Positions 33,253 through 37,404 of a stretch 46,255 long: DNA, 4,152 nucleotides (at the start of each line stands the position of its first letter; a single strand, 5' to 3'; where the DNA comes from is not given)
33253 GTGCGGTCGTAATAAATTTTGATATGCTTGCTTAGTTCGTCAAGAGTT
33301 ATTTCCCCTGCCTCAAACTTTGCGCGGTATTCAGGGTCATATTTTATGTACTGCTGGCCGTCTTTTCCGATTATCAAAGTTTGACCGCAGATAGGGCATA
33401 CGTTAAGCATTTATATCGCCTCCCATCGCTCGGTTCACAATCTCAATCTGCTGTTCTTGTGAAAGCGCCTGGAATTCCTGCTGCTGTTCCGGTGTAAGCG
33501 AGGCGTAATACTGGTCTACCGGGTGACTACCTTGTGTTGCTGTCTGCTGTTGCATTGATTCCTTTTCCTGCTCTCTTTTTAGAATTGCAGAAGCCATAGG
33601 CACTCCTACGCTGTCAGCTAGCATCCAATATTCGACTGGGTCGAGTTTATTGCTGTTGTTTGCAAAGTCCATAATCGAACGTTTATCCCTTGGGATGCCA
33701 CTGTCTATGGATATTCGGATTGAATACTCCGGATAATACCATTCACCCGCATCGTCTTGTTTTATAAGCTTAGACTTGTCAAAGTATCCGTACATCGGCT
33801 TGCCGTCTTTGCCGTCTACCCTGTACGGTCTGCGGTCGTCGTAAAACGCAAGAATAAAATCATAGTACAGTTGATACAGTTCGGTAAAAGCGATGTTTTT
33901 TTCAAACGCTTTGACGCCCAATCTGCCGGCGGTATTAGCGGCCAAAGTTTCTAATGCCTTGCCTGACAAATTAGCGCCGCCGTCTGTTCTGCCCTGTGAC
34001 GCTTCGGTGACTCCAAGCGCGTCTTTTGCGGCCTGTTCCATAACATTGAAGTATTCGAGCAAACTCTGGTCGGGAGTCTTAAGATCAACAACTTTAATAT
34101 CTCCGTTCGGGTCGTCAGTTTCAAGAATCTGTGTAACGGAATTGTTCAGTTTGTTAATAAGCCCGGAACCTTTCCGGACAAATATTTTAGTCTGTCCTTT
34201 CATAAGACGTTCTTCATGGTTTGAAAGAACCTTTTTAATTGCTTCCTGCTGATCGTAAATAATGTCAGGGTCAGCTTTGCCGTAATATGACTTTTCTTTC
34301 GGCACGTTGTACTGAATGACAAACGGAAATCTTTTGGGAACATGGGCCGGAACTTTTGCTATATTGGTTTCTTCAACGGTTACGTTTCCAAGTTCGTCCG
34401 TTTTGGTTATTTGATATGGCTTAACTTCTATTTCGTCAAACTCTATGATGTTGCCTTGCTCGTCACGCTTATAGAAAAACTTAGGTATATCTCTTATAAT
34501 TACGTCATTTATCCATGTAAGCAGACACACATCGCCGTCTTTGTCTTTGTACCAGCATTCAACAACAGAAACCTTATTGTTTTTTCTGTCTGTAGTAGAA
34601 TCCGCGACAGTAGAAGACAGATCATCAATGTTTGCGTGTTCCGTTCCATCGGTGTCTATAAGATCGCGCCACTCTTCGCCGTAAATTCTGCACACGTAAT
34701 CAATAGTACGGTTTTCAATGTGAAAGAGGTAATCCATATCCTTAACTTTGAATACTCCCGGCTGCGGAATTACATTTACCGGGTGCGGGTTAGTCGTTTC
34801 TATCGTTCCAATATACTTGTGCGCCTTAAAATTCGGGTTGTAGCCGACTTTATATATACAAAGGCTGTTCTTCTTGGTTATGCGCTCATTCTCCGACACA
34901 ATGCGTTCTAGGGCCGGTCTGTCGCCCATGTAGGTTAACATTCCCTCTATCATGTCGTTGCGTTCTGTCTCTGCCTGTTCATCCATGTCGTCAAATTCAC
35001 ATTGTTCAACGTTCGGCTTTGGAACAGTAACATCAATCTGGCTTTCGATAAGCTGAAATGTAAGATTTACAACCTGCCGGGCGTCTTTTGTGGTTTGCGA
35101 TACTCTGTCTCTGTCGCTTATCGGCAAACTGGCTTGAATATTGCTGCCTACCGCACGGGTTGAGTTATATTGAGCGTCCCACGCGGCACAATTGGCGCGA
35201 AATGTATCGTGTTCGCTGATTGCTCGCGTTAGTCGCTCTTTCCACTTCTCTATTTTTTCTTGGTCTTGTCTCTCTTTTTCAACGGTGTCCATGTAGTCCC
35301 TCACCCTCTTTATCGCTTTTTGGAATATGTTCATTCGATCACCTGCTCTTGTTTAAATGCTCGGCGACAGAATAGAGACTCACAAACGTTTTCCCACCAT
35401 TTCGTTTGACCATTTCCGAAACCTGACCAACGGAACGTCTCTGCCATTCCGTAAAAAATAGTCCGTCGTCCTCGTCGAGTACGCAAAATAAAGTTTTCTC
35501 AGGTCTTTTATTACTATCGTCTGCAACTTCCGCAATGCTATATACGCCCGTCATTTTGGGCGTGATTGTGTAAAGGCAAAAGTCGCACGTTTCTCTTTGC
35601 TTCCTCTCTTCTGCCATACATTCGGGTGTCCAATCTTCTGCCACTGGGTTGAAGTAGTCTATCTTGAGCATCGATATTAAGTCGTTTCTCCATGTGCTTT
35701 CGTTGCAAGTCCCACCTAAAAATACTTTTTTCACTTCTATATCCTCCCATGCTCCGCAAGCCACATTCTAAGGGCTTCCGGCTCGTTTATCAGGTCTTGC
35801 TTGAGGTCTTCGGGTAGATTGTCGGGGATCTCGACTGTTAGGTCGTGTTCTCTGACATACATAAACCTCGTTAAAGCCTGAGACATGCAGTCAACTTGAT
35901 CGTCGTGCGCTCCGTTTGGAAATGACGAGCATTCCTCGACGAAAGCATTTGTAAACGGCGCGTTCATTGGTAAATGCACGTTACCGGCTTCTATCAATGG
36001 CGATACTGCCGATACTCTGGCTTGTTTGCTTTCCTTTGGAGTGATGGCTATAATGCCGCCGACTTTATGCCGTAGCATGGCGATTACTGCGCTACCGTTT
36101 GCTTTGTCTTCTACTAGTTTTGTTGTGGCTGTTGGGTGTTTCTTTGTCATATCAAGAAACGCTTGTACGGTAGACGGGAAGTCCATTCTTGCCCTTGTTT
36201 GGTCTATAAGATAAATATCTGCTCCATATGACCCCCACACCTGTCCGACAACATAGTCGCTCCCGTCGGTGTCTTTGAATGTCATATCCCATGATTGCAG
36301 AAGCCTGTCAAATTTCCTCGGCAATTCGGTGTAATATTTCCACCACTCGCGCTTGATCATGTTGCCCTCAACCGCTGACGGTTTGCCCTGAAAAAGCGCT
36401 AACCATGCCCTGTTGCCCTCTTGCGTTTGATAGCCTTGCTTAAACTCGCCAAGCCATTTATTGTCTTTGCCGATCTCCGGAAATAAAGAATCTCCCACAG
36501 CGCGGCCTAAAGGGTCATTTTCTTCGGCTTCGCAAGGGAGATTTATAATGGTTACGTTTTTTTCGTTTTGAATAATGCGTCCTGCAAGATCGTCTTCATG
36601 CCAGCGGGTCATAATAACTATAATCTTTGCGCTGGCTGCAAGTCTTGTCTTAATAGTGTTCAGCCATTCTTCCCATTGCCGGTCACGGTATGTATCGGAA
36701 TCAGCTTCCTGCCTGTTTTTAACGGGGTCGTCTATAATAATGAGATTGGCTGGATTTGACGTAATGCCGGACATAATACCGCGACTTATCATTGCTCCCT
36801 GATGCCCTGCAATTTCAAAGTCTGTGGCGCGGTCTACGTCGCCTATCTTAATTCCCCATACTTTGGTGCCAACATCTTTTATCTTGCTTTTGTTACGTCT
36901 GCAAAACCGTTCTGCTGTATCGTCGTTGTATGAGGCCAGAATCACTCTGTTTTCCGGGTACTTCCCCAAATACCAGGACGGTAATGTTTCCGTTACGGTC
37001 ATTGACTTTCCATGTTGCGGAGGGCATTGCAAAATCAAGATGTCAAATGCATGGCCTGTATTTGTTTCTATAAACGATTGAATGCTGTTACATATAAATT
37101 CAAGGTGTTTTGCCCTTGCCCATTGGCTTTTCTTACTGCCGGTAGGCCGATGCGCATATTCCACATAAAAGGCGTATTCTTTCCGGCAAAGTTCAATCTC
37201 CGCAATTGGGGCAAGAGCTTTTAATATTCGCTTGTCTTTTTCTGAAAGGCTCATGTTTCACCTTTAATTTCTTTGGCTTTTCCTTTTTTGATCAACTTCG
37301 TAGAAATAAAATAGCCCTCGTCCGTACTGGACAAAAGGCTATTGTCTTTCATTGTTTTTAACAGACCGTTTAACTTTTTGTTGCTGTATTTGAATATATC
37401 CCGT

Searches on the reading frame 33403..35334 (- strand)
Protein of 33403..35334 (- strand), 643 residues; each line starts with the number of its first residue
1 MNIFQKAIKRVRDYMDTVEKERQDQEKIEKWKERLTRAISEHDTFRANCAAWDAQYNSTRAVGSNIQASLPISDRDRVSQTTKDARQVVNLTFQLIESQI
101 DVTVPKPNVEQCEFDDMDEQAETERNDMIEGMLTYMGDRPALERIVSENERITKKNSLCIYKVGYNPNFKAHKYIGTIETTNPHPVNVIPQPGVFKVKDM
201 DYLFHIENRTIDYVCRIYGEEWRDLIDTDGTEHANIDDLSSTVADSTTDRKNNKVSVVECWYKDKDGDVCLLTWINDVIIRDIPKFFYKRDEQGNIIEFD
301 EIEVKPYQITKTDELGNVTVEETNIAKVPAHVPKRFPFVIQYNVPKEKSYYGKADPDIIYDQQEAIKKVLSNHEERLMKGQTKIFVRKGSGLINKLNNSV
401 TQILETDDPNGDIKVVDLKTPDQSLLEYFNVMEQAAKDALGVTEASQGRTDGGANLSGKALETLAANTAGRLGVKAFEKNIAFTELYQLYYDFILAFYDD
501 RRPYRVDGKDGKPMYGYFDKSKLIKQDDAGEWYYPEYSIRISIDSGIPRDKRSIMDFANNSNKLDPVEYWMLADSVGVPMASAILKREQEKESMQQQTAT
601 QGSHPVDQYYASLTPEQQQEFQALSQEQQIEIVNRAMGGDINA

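Call 72: search_protein_families(library=pfam, proteins=[window:33403-35334:-], max_evalue=0.001)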
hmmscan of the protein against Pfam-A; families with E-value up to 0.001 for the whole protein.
window:33403-35334:- (643 aa): 2 families
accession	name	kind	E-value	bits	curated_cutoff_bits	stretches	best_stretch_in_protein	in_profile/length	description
PF16510.12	P22_portal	-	2.1e-10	40.2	26.1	1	198-627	156-584/594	Phage P22-like portal protein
PF23899.1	SU10_portal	-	4.4e-05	22.5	30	1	334-509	311-489/593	Phage SU10 portal protein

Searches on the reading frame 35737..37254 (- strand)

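Call 72: search_protein_families(library=pfam, proteins=[window:35737-37254:-], max_evalue=0.001)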
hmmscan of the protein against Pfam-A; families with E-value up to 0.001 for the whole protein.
window:35737-37254:- (505 aa): 2 families
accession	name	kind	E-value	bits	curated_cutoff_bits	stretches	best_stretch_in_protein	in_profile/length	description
PF17289.8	Terminase_6C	-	3.1e-17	63.4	22.6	1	321-462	2-153/155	Terminase RNaseH-like domain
PF03237.21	Terminase_6N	-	2.5e-14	53.9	22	1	78-304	5-212/215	Terminase large subunit, T4likevirus-type, N-terminal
